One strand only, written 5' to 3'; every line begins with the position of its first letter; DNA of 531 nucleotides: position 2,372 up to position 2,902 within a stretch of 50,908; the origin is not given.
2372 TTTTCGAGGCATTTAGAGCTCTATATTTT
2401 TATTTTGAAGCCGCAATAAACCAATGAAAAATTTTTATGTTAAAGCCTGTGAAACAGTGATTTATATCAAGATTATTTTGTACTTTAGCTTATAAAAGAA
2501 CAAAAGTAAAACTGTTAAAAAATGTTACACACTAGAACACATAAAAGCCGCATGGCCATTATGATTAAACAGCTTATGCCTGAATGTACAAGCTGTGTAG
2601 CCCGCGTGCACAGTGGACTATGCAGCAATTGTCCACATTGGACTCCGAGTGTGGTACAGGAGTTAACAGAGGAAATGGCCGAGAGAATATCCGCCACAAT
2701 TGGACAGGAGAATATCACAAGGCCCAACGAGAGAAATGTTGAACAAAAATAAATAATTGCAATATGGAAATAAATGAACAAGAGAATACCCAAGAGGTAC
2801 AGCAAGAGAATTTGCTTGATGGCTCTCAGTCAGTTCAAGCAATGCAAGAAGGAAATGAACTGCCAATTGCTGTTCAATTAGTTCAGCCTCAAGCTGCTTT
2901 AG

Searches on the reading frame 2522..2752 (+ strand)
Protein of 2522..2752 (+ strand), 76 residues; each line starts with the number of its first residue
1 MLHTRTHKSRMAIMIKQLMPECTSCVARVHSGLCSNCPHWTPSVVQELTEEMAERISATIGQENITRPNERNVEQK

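Call 49: search_protein_families(library=pfam, max_evalue=0.01, proteins=[window:2522-2752:+])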
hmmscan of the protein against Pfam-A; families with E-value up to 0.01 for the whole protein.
window:2522-2752:+ (76 aa): 0 families

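Call 86: search_protein_families(library=pfam, max_evalue=1, proteins=[window:2522-2752:+])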
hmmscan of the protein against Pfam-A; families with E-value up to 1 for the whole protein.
window:2522-2752:+ (76 aa): 1 family
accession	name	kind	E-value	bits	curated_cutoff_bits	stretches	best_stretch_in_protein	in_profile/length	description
PF11575.13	FhuF_C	-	0.38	11.1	20.5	1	31-39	13-21/21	FhuF 2Fe-2S C-terminal domain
